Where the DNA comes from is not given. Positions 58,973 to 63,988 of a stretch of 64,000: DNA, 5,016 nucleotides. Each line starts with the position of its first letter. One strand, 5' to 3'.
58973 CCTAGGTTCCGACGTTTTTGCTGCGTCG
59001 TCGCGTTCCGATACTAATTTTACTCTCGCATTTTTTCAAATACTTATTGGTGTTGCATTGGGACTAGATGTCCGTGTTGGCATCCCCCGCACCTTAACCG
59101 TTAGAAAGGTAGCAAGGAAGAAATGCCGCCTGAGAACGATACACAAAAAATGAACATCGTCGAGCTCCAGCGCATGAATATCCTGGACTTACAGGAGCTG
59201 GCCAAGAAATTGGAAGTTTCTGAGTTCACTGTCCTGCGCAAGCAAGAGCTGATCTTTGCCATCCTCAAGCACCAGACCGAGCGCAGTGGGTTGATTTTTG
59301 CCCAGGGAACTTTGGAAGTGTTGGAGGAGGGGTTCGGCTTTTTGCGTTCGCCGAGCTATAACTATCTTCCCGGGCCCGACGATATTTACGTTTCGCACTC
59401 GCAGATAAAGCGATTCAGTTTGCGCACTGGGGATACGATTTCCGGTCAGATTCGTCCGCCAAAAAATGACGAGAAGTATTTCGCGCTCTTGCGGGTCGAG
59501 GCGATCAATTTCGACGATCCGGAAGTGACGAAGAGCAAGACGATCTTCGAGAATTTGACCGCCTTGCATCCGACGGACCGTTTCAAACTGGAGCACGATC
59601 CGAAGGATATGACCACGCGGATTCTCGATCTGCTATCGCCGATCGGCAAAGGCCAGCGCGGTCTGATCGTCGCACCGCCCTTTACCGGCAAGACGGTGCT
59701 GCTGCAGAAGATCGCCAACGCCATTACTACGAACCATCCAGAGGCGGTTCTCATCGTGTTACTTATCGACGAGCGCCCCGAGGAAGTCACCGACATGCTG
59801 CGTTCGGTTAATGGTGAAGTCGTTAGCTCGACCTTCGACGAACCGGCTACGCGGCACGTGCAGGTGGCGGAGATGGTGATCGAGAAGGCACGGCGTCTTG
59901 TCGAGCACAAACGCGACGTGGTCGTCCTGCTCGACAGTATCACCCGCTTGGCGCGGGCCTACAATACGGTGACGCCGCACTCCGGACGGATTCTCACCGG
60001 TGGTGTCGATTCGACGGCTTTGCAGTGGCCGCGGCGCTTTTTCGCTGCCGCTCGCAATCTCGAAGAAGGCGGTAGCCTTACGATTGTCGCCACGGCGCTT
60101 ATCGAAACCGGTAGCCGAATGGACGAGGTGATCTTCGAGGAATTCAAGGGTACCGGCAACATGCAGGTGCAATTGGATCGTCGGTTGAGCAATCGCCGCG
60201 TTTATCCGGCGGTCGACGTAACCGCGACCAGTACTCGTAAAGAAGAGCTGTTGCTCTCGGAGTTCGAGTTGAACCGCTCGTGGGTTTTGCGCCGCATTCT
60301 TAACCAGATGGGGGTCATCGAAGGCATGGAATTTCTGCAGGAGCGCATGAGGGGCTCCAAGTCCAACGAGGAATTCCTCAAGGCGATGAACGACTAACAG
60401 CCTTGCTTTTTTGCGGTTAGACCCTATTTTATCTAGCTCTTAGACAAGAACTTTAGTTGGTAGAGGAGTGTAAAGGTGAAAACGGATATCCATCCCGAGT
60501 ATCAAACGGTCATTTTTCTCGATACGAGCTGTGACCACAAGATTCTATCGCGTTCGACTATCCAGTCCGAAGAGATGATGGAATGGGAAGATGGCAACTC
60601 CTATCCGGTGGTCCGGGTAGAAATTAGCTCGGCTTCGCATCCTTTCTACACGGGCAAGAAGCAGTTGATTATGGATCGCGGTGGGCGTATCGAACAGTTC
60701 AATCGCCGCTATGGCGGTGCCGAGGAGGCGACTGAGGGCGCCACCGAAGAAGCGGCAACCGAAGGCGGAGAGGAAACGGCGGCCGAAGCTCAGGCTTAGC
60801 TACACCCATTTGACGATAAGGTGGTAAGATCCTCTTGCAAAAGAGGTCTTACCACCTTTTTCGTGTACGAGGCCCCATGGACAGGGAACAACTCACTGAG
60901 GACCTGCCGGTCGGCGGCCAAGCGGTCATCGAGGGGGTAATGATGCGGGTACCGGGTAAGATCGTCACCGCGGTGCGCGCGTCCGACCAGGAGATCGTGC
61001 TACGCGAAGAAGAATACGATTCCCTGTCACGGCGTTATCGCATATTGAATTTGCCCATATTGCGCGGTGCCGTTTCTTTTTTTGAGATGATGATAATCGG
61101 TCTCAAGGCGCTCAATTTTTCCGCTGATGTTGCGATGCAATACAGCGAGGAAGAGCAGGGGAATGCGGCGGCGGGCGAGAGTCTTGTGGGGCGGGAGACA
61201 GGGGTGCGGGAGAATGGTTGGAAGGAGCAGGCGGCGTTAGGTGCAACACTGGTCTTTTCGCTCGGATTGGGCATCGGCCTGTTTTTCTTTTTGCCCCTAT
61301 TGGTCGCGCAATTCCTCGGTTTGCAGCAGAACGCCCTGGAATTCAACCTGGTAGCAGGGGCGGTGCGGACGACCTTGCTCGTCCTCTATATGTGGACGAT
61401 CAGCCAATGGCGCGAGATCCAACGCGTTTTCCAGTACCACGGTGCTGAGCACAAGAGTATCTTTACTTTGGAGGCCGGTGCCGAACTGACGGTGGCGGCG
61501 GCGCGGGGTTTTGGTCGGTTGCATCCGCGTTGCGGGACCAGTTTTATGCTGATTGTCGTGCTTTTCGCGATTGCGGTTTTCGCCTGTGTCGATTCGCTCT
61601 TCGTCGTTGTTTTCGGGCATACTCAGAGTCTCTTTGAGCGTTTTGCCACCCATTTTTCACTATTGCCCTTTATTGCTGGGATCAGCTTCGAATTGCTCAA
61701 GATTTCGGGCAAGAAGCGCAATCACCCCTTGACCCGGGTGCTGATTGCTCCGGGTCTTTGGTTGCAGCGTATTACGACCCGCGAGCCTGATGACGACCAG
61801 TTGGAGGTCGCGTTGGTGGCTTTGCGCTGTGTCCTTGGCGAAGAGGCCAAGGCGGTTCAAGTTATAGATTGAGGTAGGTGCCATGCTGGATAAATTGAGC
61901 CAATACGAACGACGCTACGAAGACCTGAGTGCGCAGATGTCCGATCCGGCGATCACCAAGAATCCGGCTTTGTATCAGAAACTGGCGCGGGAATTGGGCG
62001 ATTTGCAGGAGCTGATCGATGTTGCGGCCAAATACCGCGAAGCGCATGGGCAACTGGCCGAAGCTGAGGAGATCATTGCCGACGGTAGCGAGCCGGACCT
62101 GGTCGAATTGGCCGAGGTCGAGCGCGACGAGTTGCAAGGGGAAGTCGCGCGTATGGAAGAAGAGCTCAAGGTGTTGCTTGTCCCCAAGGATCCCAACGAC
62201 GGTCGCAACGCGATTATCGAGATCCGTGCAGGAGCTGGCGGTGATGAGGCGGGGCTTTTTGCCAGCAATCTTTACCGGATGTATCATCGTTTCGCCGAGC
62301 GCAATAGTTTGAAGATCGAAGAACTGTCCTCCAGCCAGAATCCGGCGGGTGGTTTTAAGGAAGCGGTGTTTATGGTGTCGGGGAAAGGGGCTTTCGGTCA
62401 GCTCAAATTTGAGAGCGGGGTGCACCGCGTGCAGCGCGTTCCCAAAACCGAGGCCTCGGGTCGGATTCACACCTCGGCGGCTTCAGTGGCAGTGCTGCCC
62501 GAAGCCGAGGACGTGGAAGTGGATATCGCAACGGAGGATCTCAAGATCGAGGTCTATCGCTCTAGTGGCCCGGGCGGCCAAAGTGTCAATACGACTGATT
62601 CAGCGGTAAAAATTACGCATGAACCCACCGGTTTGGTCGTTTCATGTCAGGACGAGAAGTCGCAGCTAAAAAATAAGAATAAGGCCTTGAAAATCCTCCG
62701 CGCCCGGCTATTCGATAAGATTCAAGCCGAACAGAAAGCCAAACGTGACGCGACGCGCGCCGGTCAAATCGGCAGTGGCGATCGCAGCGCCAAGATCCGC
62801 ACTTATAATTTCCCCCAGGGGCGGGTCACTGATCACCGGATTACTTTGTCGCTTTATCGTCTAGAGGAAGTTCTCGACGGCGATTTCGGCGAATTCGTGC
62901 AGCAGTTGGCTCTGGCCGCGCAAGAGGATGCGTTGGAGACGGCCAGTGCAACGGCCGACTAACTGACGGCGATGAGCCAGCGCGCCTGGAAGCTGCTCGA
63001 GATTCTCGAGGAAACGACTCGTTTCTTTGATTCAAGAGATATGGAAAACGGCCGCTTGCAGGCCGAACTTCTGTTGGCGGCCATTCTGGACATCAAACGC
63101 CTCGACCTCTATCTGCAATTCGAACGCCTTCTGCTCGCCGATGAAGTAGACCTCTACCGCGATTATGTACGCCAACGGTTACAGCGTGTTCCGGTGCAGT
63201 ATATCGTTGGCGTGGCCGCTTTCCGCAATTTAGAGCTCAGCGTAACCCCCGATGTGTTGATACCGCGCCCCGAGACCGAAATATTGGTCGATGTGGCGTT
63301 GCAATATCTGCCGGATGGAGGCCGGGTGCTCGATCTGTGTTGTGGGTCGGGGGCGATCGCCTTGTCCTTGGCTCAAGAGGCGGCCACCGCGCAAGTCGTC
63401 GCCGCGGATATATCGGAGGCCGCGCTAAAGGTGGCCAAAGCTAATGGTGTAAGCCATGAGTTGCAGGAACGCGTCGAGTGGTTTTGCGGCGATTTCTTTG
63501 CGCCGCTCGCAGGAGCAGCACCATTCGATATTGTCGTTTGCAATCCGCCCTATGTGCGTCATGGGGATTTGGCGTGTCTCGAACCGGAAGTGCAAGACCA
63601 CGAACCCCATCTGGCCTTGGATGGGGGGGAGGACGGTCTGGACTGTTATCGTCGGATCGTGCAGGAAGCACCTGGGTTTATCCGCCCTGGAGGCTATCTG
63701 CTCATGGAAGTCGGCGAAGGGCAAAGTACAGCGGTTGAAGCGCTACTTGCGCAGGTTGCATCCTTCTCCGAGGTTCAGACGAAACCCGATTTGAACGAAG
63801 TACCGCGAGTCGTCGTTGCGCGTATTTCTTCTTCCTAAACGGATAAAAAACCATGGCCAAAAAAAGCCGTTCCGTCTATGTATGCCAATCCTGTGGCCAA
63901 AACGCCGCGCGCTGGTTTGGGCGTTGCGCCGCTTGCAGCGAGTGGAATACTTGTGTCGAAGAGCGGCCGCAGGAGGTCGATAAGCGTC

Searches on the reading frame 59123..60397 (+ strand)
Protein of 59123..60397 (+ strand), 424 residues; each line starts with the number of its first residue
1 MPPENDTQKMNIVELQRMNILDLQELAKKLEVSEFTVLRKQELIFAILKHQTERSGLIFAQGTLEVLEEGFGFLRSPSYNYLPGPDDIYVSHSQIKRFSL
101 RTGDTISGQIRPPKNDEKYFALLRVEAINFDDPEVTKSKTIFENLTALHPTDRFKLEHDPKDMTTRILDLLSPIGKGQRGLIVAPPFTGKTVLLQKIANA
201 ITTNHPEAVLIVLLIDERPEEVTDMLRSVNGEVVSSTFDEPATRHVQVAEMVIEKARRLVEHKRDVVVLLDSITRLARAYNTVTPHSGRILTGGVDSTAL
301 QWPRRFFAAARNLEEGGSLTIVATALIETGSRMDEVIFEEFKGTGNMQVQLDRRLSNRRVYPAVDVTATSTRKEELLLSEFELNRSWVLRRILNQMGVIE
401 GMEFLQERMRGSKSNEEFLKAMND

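Call 94: search_protein_families(library=pfam, proteins=[window:59123-60397:+], max_evalue=0.00001)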
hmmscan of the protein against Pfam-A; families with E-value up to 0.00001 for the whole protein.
window:59123-60397:+ (424 aa): 3 families
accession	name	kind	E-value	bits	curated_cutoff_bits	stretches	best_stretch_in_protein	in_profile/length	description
PF07497.18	Rho_RNA_bind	-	1.1e-33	115.3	27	1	61-134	2-73/73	Rho termination factor, RNA-binding domain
PF00006.31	ATP-synt_ab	-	1.8e-27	96.9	29.5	1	166-368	3-210/213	ATP synthase alpha/beta family, nucleotide-binding domain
PF07498.18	Rho_N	-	1.4e-13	50.9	24.9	1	14-56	1-43/43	Rho termination factor, N-terminal domain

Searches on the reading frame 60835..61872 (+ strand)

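Call 94: search_protein_families(library=pfam, proteins=[window:60835-61872:+], max_evalue=0.00001)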
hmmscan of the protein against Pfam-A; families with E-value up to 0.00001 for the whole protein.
window:60835-61872:+ (345 aa): 1 family
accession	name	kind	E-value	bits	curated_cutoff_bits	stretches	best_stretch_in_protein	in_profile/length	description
PF07136.16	DUF1385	-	3e-78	262.7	22.1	1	73-335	1-226/227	Protein of unknown function (DUF1385)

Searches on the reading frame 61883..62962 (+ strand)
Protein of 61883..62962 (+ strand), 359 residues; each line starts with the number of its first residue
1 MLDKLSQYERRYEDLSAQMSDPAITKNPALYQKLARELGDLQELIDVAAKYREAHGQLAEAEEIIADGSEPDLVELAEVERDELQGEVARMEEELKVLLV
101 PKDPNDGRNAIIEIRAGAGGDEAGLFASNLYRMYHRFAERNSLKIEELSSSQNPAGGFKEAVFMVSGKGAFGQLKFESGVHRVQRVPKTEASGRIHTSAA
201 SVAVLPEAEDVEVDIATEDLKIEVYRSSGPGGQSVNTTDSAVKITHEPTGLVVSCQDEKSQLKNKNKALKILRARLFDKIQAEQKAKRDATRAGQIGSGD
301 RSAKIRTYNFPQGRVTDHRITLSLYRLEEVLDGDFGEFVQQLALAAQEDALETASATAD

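Call 94: search_protein_families(library=pfam, proteins=[window:61883-62962:+], max_evalue=0.00001)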
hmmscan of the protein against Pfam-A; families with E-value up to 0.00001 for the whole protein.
window:61883-62962:+ (359 aa): 2 families
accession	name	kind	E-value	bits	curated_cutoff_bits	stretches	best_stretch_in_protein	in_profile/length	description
PF03462.23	PCRF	-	4.6e-69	232.6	24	1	9-202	2-194/194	PCRF domain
PF00472.26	RF-1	-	2.3e-42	144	35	1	210-319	2-116/116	RF-1 domain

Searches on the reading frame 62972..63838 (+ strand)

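Call 94: search_protein_families(library=pfam, proteins=[window:62972-63838:+], max_evalue=0.00001)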
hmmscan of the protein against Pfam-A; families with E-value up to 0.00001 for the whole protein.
window:62972-63838:+ (288 aa): 13 families
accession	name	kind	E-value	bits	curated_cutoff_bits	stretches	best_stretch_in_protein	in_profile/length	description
PF05175.20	MTS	-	2.9e-17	63.3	23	1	110-199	24-113/170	Methyltransferase small domain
PF17827.6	PrmC_N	-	3.3e-16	60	23.4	1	10-80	1-71/71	PrmC N-terminal domain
PF13649.12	Methyltransf_25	-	1.7e-13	51.5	27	1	119-191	1-71/97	Methyltransferase domain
PF13847.12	Methyltransf_31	-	1.8e-12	47.6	27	1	115-249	3-113/145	Methyltransferase domain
PF08241.18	Methyltransf_11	-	8.7e-10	39.6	21.2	1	120-191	1-67/95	Methyltransferase domain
PF08242.18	Methyltransf_12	-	4.3e-08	34.2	30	1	120-191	1-72/98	Methyltransferase domain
PF13489.12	Methyltransf_23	-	1.2e-07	32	27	1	107-191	14-88/164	Methyltransferase domain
PF01170.24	UPF0020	-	1.3e-07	32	22.3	1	118-195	31-132/197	RMKL-like, methyltransferase domain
PF09445.16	Methyltransf_15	-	1.3e-07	31.8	22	1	118-193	3-80/165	RNA cap guanine-N2 methyltransferase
PF06325.19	PrmA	-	1.6e-07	31.5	22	1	112-191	158-233/296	Ribosomal protein L11 methyltransferase (PrmA)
PF12847.13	Methyltransf_18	-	2.3e-07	31.4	27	1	110-189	9-87/151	Methyltransferase domain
PF01209.24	Ubie_methyltran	-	1e-06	28.7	20.1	1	116-174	48-106/233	ubiE/COQ5 methyltransferase family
PF03602.21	Cons_hypoth95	-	1.8e-06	28.2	24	1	115-197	41-126/182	Conserved hypothetical protein 95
